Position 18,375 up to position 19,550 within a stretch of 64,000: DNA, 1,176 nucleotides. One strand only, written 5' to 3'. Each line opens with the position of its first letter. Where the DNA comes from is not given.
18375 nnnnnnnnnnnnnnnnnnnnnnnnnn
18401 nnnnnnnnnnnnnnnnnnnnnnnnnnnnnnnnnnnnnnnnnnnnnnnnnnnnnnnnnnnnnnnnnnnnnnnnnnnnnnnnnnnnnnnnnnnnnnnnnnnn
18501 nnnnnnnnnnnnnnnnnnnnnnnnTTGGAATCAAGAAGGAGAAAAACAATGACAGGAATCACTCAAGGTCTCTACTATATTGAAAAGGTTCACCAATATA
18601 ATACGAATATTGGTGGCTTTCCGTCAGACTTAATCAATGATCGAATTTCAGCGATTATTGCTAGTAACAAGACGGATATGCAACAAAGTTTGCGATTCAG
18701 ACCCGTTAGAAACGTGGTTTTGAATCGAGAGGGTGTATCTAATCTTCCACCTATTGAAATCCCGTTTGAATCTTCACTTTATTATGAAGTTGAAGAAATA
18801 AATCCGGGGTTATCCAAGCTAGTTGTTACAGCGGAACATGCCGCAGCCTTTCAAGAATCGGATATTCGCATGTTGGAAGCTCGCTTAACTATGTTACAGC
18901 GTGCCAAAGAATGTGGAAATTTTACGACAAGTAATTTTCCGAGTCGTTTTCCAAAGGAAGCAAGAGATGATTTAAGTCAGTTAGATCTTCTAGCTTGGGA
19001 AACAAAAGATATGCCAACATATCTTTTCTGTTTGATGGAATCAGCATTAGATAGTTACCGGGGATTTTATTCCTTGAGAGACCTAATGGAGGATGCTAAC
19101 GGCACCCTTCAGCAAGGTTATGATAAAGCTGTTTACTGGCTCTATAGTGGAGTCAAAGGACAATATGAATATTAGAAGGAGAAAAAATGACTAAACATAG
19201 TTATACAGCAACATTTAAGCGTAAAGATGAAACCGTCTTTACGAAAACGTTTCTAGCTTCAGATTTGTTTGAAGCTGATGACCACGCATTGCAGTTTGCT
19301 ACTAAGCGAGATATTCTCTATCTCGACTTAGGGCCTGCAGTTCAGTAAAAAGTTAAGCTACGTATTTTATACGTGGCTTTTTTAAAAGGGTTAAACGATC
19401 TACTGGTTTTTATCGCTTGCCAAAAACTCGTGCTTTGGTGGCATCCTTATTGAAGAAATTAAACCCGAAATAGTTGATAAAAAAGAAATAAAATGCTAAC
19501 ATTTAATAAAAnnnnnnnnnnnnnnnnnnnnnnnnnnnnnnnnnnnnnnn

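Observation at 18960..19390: Element-terminus segment present three times, consistent with tandem accretion of integrative elements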

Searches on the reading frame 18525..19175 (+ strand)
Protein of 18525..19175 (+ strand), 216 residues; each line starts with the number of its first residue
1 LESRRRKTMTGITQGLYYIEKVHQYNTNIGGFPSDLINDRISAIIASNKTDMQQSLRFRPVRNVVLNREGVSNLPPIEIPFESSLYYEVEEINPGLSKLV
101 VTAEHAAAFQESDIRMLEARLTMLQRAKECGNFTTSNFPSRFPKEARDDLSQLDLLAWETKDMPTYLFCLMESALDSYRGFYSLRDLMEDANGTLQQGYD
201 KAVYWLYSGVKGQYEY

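Call 11: search_protein_families(library=pfam, proteins=[window:18525-19175:+], max_evalue=0.01)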
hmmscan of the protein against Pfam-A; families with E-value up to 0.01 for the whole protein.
window:18525-19175:+ (216 aa): 0 families

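Call 17: find_encoding_contigs(protein=window:18525-19175:+, flank=10000, max_places=10)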
Protein window:18525-19175:+ (216 aa): no gene with exactly this product is on record in the collection.

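Call 20: find_related_loci(query=window:18549-19175:+, collection=genome_contigs, flank=10000)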
Query window:18549-19175:+ (208 aa) in genome_contigs; peptide patterns used: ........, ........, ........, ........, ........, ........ (x = any residue, [..] = any of these).
25 stretches matched a pattern; 1 encode a relative of the query (tblastn E <= 1e-3); 1 distinct loci.
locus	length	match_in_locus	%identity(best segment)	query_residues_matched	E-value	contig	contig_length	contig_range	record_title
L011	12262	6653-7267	91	4-208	8e-129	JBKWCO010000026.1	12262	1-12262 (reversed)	MAG: Streptococcus sp. isolate 47-1_22 NODE_6161_length_12262_cov_3.257311, whole genome shotgun sequence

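Call 54: search_protein_families(library=phrogs, proteins=[window:18549-19175:+], max_evalue=0.01)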
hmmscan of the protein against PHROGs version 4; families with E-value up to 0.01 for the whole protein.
window:18549-19175:+ (208 aa): 0 families

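Call 55: search_protein_families(library=ncbifam, proteins=[window:18549-19175:+], max_evalue=0.01)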
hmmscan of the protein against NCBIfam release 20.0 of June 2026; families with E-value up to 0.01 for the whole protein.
window:18549-19175:+ (208 aa): 0 families

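Call 56: find_homologous_proteins(query=window:18549-19175:+, max_evalue=0.001)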
Query window:18549-19175:+ (208 aa): 81 proteins with E <= 0.001 among 138 candidates.
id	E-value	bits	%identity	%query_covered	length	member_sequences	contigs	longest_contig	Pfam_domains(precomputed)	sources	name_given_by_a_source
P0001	5.0e-133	459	99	100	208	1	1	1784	-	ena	-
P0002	2.0e-125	434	94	100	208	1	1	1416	-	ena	-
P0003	2.6e-124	431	93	100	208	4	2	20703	-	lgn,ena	-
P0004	1.3e-123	428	92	100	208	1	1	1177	-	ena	-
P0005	1.4e-123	428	91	100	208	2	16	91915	-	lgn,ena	-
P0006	1.2e-122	425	90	100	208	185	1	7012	-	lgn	-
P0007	1.3e-122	425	91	100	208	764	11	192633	-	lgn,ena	-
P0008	3.3e-122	424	91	100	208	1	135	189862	-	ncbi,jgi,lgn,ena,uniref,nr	ncbi:MAG: hypothetical protein E6X66_02435 [Streptococcus salivarius]|uniref:hypothetical protein n=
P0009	3.6e-122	424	91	100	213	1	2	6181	-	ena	-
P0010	5.1e-122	423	90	100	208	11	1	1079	-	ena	-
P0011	6.2e-122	423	88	100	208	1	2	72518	-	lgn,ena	-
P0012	6.3e-122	423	91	100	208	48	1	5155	-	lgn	-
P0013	6.4e-122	423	91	100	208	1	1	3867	-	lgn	-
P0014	8.9e-122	422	91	100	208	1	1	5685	-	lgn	-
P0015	8.9e-122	422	91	100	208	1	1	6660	-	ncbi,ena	-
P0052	1.5e-117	409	88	100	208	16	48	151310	-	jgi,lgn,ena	-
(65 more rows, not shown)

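Call 63: find_encoding_contigs(protein=P0008, flank=10000, max_places=4)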
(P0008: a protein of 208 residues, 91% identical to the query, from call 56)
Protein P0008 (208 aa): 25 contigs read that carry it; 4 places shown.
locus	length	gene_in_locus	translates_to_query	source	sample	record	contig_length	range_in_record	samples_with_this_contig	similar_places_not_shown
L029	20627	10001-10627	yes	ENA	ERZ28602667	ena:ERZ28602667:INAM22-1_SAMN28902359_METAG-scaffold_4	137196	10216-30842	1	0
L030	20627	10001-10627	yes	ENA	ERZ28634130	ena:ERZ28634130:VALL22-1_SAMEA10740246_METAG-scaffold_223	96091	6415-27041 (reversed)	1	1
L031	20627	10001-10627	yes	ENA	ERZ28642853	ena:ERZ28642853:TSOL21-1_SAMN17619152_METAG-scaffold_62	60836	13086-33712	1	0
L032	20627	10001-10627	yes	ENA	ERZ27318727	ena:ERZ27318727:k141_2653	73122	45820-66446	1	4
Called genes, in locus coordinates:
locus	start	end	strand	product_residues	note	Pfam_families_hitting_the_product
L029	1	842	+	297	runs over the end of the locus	-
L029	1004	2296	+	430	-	-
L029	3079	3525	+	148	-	-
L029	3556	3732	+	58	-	-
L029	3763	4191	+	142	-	PF00436:SSB, PF22657:SSB_1 (weak)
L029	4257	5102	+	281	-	PF12684:DUF3799, PF12705:PDDEXK_1 (weak)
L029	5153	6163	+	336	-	PF04404:ERF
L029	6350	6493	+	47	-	-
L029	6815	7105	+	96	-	-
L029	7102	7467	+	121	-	-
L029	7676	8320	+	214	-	PF04002:RadC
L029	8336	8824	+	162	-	-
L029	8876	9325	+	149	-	PF00583:Acetyltransf_1 (weak)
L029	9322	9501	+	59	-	-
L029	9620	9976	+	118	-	-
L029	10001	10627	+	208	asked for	-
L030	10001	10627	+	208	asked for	-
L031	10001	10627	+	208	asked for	-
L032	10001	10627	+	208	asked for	-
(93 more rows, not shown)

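Call 64: find_encoding_contigs(protein=P0052, flank=10000, max_places=4)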
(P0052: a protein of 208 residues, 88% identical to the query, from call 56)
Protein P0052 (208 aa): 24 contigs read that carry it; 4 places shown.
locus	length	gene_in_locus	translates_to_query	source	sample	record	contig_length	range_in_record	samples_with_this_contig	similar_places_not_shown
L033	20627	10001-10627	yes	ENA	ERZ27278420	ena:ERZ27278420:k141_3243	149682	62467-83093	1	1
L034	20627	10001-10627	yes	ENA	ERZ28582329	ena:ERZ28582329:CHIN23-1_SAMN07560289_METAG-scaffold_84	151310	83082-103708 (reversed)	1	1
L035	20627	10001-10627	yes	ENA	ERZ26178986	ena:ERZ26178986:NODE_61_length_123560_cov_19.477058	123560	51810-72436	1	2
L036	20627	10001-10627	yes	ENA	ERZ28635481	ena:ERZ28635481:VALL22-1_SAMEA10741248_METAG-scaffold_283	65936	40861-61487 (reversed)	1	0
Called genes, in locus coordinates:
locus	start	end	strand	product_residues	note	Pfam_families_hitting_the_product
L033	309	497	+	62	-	PF24313:Paratox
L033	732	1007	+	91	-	-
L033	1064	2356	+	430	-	-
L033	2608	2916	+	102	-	-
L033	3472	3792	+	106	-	-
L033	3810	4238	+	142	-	PF00436:SSB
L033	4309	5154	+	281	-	PF12684:DUF3799, PF12705:PDDEXK_1 (weak)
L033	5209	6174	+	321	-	PF04404:ERF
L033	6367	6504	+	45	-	-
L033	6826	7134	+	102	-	-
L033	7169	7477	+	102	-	-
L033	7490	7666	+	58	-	-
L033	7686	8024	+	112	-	-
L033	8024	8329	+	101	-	PF04002:RadC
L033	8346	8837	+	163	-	-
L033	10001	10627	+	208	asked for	-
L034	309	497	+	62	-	PF24313:Paratox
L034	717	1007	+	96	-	-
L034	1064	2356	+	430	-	-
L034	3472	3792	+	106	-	-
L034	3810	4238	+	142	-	PF00436:SSB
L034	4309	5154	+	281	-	PF12684:DUF3799, PF12705:PDDEXK_1 (weak)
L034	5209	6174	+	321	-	PF04404:ERF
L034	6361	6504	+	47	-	-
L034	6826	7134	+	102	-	-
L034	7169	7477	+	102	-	-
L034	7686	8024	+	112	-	-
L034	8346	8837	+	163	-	-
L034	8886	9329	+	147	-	PF00583:Acetyltransf_1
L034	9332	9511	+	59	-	-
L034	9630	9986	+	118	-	-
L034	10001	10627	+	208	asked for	-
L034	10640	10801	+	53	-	-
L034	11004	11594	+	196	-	PF13338:AbiEi_4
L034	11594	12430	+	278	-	PF08843:AbiEii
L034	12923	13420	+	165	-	PF00293:NUDIX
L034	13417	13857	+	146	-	PF04266:ASCH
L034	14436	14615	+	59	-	PF24313:Paratox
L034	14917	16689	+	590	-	PF03235:GmrSD_N, PF07510:GmrSD_C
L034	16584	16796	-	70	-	-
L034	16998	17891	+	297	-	PF00005:ABC_tran, PF13304:AAA_21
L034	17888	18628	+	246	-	-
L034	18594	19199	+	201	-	-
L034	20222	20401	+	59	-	PF24313:Paratox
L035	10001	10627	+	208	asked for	-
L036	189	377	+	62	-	PF24313:Paratox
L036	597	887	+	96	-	-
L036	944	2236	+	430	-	-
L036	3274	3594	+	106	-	-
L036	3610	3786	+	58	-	-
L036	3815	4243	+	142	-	PF00436:SSB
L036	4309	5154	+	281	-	PF12684:DUF3799, PF12705:PDDEXK_1 (weak)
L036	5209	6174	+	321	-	PF04404:ERF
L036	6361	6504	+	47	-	-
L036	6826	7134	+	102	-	-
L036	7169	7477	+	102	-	-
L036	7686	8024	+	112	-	-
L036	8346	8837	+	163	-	-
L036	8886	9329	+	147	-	PF00583:Acetyltransf_1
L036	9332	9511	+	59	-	-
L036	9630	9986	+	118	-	-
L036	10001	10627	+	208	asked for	-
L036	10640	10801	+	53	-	-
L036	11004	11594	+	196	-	PF13338:AbiEi_4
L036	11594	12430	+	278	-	PF08843:AbiEii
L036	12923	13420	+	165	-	PF00293:NUDIX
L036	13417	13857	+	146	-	PF04266:ASCH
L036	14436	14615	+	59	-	PF24313:Paratox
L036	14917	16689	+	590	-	PF03235:GmrSD_N, PF07510:GmrSD_C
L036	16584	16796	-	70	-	-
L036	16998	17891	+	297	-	PF00005:ABC_tran, PF13304:AAA_21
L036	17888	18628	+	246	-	-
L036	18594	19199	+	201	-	-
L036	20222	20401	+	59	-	PF24313:Paratox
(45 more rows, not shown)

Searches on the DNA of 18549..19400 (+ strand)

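Call 26: search_dna_similar(query=window:18549-19400:+, collection=plasmids, mode=distant, max_rows=30)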
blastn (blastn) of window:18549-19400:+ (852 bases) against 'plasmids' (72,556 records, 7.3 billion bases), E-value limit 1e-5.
Records with a match: 8; places in all: 13; records where one place covers at least 80% of the query: 6.
Best place of each record, by identity: 90-95% 1; 80-90% 7.
By first word of the organism name: Streptococcus 8.
By predicted mobility (MOB-suite, as given by PLSDB): non-mobilizable 8.
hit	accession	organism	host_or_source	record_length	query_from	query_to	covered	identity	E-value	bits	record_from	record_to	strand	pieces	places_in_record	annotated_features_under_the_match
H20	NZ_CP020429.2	Streptococcus sp. FDAARGOS_192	Homo sapiens,peripheral blood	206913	9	852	99%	89.6%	0e+0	1123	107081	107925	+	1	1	hypothetical protein (x2)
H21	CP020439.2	Streptococcus equinus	Homo sapiens,blood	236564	1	834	98%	90.6%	0e+0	1150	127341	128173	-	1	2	hypothetical protein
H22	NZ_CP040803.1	Streptococcus salivarius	Homo sapiens,Plaque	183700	9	834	97%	89.0%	0e+0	1077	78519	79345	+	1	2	hypothetical protein (x2)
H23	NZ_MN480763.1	Streptococcus salivarius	-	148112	9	799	93%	89.4%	0e+0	1049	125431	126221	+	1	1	hypothetical protein (x2)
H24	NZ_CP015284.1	Streptococcus salivarius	Homo sapiens,saliva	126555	1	790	93%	89.2%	0e+0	1039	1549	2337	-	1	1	hypothetical protein (x2)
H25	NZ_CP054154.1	Streptococcus salivarius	Homo sapiens,single culture,oral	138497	1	790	93%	88.4%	0e+0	1008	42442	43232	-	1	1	hypothetical protein (x2)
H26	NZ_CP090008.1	Streptococcus salivarius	Homo sapiens,Human oral cavity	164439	197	834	75%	89.5%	0e+0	847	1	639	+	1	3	hypothetical protein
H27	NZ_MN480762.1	Streptococcus salivarius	-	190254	1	566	66%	87.5%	0e+0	701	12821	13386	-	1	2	hypothetical protein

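Call 74: search_dna_similar(query=window:18549-19400:+, collection=phages, mode=distant, max_rows=10)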
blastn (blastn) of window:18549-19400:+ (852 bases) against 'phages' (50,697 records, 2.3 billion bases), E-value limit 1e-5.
No match.
